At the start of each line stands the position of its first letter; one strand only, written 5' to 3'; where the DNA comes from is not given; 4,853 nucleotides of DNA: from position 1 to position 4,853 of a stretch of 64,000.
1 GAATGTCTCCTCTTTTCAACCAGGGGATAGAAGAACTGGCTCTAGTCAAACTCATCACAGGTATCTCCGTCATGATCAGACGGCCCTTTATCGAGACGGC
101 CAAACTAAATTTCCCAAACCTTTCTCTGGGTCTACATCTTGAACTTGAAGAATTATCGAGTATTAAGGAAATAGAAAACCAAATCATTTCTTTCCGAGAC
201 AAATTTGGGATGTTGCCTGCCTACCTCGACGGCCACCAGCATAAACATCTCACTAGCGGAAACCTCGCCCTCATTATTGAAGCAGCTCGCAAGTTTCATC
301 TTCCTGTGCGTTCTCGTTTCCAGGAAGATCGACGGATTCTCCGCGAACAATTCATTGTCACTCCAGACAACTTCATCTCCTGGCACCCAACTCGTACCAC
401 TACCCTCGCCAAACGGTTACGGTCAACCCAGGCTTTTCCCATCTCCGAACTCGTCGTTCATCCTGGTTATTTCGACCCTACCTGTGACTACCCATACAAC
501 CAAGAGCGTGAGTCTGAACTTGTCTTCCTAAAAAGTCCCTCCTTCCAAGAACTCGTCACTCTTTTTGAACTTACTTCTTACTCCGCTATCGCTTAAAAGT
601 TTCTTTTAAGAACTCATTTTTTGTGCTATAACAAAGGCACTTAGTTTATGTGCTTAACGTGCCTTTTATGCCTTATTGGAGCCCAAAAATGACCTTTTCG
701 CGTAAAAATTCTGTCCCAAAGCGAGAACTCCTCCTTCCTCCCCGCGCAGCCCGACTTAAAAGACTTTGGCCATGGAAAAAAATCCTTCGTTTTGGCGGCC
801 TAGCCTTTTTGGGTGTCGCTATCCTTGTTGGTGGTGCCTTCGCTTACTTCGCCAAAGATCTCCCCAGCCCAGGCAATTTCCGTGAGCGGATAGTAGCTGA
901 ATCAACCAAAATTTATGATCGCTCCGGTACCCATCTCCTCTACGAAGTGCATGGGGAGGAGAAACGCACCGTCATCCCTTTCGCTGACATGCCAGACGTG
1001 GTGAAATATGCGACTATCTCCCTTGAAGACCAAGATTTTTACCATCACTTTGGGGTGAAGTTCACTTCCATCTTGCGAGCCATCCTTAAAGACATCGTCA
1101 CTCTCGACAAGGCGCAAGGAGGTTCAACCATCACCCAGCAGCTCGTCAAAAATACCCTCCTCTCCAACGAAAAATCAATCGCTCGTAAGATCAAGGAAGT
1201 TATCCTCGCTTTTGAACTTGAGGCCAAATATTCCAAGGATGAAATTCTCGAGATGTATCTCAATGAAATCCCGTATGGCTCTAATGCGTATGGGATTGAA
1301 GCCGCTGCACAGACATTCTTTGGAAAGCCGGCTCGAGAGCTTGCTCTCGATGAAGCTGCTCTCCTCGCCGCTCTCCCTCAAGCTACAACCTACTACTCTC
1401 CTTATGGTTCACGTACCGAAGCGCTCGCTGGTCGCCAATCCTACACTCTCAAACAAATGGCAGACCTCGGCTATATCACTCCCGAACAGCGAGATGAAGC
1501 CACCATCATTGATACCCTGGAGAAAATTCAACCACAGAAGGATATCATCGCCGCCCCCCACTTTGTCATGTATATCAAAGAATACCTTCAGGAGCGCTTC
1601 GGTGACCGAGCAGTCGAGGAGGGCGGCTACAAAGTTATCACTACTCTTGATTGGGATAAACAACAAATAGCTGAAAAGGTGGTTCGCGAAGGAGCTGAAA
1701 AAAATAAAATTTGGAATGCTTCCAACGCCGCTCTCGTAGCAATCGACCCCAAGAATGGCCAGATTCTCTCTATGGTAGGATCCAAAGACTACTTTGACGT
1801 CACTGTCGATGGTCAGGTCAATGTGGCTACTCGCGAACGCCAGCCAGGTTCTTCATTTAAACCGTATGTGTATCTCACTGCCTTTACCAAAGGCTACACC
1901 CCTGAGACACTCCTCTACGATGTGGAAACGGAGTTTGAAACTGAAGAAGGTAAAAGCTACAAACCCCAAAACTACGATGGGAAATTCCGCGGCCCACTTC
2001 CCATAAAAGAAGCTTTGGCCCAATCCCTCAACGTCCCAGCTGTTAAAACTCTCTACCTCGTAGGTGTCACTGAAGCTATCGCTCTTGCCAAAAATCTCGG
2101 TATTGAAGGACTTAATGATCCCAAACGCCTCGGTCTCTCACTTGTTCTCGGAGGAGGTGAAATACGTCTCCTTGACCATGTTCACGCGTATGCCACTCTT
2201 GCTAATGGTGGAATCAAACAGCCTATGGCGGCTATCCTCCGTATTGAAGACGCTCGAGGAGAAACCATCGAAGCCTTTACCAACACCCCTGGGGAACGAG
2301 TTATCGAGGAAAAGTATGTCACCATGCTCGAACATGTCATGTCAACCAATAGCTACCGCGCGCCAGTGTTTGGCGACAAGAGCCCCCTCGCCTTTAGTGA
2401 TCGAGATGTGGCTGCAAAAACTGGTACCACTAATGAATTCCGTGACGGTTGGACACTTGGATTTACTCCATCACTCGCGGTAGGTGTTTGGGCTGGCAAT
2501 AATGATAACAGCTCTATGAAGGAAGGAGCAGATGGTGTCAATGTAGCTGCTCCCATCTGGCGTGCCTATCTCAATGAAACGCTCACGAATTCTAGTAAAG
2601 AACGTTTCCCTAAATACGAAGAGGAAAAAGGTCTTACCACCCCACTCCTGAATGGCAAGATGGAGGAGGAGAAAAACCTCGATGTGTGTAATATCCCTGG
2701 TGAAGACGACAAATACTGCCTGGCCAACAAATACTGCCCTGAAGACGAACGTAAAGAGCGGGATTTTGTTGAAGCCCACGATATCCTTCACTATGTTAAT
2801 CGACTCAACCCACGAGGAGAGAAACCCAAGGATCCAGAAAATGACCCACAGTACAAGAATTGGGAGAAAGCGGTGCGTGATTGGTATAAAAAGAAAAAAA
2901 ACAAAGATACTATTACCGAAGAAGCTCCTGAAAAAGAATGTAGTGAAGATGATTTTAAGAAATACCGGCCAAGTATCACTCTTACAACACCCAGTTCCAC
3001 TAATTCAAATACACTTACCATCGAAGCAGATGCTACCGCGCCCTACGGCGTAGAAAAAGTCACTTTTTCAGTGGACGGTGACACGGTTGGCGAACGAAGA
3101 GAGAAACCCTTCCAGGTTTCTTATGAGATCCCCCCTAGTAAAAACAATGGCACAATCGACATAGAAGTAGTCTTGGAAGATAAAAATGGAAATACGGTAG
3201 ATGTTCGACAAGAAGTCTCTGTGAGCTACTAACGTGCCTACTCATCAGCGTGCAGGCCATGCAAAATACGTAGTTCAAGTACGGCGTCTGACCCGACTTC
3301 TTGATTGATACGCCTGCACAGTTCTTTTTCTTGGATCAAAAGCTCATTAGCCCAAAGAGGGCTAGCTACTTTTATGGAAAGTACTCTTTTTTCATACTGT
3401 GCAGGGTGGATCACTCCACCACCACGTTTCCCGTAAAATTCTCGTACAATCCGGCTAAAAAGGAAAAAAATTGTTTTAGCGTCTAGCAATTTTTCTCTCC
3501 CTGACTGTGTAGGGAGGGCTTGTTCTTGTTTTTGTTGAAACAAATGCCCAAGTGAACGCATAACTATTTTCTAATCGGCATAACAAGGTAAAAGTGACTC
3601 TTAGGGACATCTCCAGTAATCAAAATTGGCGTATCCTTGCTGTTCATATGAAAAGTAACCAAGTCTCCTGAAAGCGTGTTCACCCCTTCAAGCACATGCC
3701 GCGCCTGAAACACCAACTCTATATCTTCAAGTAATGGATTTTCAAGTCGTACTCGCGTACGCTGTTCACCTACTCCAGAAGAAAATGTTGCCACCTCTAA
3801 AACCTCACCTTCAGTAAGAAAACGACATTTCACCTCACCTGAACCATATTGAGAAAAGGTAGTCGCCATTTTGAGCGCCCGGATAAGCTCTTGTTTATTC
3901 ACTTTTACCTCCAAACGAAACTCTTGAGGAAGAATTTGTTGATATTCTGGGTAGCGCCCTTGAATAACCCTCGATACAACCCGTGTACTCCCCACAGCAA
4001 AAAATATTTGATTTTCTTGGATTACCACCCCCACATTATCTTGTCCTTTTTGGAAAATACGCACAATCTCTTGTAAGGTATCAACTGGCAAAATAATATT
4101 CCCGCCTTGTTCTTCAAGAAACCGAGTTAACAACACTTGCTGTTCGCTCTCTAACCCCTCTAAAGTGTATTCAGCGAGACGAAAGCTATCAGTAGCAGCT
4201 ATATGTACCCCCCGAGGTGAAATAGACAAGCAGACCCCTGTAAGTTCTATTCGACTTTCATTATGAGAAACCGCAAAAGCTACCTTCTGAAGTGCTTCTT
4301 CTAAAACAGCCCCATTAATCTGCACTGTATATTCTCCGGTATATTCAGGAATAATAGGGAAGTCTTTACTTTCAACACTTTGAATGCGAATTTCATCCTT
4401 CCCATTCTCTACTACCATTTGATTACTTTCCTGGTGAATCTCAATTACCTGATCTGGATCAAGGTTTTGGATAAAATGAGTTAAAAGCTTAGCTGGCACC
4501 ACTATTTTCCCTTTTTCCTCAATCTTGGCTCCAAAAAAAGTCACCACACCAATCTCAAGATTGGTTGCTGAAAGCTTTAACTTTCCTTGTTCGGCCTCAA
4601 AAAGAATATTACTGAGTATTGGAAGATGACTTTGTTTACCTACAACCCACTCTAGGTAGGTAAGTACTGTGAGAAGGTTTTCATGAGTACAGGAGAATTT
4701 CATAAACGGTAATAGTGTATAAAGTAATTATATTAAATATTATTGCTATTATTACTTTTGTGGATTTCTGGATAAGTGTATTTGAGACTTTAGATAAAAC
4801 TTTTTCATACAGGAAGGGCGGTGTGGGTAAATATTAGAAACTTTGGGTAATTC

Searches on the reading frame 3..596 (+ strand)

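Call 9: search_protein_families(library=pfam, proteins=[window:3-596:+])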
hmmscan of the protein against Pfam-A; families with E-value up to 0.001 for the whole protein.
window:3-596:+ (197 aa): 1 family
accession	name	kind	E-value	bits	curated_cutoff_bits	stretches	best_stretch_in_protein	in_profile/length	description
PF04794.17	YdjC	-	3.6e-23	83.2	29.7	1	55-185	101-264/266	YdjC-like protein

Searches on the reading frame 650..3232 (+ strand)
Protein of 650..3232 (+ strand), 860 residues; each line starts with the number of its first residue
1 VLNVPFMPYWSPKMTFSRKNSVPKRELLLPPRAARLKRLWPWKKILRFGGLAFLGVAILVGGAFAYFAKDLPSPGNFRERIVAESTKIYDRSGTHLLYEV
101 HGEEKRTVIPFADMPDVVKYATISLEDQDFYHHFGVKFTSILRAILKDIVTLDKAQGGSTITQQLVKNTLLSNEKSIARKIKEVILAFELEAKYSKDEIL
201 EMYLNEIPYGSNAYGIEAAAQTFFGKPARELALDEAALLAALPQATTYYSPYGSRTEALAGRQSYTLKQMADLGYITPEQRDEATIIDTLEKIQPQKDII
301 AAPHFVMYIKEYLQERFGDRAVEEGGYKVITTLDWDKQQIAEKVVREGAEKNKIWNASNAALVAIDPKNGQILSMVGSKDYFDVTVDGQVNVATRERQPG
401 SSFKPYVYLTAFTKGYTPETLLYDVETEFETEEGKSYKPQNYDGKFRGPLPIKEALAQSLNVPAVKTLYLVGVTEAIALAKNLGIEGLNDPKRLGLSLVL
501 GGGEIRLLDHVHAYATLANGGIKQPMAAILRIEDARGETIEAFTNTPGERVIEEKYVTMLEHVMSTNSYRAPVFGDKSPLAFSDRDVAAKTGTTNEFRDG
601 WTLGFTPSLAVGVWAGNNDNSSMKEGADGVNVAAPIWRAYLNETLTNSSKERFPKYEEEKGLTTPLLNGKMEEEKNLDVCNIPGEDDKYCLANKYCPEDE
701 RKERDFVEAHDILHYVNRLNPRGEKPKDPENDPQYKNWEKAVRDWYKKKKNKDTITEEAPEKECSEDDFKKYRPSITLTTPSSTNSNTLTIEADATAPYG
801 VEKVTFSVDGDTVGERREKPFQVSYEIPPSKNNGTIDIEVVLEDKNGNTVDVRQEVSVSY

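Call 9: search_protein_families(library=pfam, proteins=[window:650-3232:+])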
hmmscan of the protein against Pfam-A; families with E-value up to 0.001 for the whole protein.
window:650-3232:+ (860 aa): 3 families
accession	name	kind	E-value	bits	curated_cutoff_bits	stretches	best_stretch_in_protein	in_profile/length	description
PF00912.28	Transgly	-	2.1e-61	206.9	27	1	97-270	5-177/178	Transglycosylase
PF00905.27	Transpeptidase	-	3.9e-22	79.3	22.1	1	361-638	2-295/299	Penicillin binding protein transpeptidase domain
PF17957.7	Big_7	-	2e-08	35.2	24.1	1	774-840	1-70/70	Bacterial Ig domain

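Call 26: find_encoding_contigs(protein=window:650-3232:+, flank=10000, max_places=2)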
Protein window:650-3232:+ (860 aa): no gene with exactly this product is on record in the collection.

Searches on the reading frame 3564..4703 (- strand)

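Call 7: search_protein_families(library=pfam, proteins=[window:3564-4703:-])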
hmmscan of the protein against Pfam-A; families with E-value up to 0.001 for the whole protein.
window:3564-4703:- (379 aa): 3 families
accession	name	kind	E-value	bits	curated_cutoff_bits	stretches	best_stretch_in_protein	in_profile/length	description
PF00712.24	DNA_pol3_beta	-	5.1e-28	98.1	24.4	2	1-119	1-120/120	DNA polymerase III beta subunit, N-terminal domain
PF02767.21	DNA_pol3_beta_2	-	7e-27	94.5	27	1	128-253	1-116/116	DNA polymerase III beta subunit, central domain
PF02768.20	DNA_pol3_beta_3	-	2e-11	44.2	27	1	256-378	2-121/121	DNA polymerase III beta subunit, C-terminal domain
